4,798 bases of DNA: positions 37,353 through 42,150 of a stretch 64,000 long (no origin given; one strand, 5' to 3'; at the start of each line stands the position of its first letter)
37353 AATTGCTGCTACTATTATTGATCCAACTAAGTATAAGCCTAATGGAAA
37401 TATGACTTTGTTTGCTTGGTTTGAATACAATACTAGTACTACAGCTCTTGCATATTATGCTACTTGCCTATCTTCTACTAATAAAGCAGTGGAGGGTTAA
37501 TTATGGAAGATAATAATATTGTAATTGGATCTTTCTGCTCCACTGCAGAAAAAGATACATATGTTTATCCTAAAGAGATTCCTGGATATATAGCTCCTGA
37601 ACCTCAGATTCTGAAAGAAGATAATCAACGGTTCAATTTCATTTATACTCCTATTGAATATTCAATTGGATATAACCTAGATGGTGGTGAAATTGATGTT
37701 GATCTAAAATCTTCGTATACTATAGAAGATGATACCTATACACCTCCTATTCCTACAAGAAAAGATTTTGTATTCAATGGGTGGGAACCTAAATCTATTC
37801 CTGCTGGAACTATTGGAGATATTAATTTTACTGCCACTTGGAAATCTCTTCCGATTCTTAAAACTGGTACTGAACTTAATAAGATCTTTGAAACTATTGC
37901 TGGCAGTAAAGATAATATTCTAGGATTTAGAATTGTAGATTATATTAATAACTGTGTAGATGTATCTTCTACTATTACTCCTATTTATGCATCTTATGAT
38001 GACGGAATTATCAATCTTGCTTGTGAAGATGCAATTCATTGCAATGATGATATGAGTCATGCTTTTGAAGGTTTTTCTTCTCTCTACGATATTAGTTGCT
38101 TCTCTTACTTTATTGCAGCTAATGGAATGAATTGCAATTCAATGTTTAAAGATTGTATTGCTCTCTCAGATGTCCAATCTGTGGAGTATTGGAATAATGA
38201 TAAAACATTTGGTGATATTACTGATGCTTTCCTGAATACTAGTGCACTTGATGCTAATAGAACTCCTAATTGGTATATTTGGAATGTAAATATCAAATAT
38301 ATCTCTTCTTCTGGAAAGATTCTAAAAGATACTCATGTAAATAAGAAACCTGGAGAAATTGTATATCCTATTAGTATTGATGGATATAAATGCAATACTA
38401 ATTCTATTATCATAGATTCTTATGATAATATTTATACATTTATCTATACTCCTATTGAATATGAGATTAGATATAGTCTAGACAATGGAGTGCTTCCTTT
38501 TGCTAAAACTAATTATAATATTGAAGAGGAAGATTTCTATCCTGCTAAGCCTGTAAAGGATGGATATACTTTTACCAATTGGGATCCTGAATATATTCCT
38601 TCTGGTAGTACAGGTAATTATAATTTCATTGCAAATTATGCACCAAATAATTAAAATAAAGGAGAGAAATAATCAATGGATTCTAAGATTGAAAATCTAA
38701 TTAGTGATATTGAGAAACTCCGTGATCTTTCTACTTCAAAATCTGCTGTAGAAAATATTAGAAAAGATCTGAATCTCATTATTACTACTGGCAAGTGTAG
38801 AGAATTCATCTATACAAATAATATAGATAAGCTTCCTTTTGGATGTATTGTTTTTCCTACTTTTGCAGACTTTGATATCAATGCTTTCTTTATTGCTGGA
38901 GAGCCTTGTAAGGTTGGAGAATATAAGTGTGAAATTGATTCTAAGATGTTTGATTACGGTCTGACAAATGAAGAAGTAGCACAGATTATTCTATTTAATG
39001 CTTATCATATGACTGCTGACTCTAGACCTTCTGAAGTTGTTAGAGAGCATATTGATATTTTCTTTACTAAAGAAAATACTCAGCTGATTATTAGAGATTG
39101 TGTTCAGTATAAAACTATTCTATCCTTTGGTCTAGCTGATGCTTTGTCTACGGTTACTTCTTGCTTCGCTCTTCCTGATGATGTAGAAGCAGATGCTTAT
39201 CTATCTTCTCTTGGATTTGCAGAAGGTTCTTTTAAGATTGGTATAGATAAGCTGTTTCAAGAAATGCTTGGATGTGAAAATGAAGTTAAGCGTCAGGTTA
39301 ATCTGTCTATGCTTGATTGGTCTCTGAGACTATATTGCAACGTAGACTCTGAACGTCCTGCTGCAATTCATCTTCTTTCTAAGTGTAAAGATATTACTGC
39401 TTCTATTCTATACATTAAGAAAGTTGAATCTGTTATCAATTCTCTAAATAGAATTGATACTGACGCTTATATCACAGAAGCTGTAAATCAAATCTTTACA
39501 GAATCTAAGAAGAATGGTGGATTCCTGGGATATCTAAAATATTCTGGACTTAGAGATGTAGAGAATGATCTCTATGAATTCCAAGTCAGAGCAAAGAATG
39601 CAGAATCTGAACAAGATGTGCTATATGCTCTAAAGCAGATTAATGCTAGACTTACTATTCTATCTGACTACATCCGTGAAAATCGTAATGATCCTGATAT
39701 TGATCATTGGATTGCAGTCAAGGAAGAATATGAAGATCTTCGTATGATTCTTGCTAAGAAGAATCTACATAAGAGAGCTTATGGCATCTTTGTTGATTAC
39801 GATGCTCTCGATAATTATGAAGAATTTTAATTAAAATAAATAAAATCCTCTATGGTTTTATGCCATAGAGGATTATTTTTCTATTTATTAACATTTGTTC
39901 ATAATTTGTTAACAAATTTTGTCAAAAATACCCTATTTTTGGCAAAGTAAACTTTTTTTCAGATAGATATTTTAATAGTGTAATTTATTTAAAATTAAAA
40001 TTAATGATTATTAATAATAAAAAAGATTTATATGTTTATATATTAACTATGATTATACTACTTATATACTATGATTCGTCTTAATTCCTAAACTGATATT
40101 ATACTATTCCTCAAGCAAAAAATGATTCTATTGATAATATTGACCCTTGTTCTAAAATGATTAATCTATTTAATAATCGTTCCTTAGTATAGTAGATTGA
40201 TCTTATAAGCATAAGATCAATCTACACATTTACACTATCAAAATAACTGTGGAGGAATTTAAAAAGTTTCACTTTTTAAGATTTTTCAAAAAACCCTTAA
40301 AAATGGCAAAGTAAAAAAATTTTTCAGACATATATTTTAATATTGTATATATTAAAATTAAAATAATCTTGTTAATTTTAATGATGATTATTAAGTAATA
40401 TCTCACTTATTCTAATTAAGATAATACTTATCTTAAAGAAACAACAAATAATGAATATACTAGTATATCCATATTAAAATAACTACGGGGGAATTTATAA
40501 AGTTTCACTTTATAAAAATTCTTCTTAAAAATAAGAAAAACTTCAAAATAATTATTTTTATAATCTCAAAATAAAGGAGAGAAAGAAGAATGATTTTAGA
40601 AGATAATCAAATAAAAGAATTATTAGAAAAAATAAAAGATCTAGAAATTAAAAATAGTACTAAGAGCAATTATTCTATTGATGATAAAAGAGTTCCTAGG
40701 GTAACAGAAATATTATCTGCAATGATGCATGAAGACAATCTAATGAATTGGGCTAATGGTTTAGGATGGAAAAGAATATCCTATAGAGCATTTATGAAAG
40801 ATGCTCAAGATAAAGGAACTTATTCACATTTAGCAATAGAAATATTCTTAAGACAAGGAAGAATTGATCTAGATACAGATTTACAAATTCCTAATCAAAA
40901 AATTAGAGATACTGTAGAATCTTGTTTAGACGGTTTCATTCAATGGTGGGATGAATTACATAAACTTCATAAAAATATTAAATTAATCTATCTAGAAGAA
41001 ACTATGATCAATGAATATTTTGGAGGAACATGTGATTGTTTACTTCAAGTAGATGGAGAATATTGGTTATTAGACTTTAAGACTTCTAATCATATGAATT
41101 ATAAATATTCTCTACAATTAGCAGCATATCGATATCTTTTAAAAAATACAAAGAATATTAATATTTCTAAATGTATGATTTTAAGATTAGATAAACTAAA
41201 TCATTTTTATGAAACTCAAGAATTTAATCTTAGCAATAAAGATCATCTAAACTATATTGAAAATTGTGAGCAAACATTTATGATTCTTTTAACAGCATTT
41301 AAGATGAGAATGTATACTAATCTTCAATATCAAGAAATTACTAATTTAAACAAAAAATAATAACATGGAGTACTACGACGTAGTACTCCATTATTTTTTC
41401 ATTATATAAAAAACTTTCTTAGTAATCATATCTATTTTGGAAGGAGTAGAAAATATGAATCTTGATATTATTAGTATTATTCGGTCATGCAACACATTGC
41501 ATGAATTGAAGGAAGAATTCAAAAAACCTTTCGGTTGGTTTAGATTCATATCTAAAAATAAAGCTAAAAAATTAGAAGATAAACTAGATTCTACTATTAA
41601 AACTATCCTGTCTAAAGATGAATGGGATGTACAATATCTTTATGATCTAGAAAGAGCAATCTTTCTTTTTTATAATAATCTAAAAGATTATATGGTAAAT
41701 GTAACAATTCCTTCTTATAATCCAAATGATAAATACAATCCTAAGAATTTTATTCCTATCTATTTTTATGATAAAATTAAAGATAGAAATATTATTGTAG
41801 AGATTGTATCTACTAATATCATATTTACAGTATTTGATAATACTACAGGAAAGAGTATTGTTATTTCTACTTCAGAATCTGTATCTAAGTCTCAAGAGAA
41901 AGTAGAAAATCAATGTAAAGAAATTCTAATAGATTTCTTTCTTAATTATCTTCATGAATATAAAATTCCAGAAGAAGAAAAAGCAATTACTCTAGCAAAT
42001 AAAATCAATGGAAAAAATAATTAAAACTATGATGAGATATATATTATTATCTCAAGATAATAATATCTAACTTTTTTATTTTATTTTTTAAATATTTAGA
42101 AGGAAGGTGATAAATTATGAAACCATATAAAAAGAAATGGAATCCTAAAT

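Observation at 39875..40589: A 760-bp AT-rich non-coding region is built from two degenerate repeat units, each with a promoter-like box and a covarying hairpin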

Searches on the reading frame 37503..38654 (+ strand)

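Call 10: search_protein_families(library=phrogs, proteins=[window:37503-38654:+])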
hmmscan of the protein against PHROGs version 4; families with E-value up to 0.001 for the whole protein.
window:37503-38654:+ (383 aa): 0 families

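Call 11: search_protein_families(library=pfam, proteins=[window:37503-38654:+])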
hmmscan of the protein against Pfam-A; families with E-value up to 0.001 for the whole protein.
window:37503-38654:+ (383 aa): 1 family
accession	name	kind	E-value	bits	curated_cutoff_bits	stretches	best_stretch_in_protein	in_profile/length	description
PF09479.16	Flg_new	-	1.1e-08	35.4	27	1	53-95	1-39/65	Listeria-Bacteroides repeat domain (List_Bact_rpt)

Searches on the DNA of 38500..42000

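Call 6: search_rna_families(source=window, start=38500, end=42000, threshold=evalue, max_evalue=10)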
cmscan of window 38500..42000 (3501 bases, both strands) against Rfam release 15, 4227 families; matches with E-value up to 10: 13.
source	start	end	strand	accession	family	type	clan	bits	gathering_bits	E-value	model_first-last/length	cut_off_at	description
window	41644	41695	+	RF04348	Plastid-psbM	Cis-reg;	-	23.2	52.7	4.6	1-79/79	no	Plastid-psbM 3UTR RNA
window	39766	39884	+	RF04312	trpB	Cis-reg;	-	22.5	59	6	1-107/107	no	trpB ncRNA motif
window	41819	41844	-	RF01105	SBWMV2_UPD-PKl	Cis-reg;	-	22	39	6.8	1-27/27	no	Pseudoknot of upstream pseudoknot domain (UPD) of the 3'UTR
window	40827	40933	-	RF02393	sau-59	Gene; sRNA;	-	21.9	80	10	1-128/128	no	Staphylococcus sRNA sau-59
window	40118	40179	-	RF02703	AsxR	Gene; sRNA;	-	21.1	63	6.7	1-53/53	no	Anti stx2 sRNA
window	39842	39932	-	RF00561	SNORA40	Gene; snRNA; snoRNA; HACA-box;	-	19.2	51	5.2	1-128/128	no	Small nucleolar RNA SNORA40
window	40114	40153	+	RF00316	snoR43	Gene; snRNA; snoRNA; CD-box;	-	19.2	50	8.3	1-73/73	no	Small nucleolar RNA R43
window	39834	39887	-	RF03761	mir-5897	Gene; miRNA;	-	18.4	90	2.9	1-84/84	no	mir-5897 microRNA precursor family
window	38993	39074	+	RF00592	SNORD78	Gene; snRNA; snoRNA; CD-box;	CL00051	18.2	38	8.6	1-65/65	no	Small nucleolar RNA SNORD78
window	39809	39851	+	RF01526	ceN106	Gene; snRNA; snoRNA; CD-box;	-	16.7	60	8.3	1-77/77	no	C. elegans snoRNA ceN106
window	38751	38821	-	RF03189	mir-1175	Gene; miRNA;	-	15.4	51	9.7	1-72/72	no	mir-1175 microRNA precursor family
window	39922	39963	-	RF02374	YenS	Gene; sRNA;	-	15.3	80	4.2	68-110/169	no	Yersinia YenS sRNA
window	39055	39152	+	RF03083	cow-rumen-3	Gene; sRNA;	-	13.7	86.7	8.9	1-141/141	no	cow-rumen-3 RNA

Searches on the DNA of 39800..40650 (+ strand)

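Call 4: search_dna_similar(query=window:39800-40650:+, collection=phages, mode=distant, max_rows=40)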
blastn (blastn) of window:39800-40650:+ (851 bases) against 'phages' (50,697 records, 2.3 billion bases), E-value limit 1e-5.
No match.
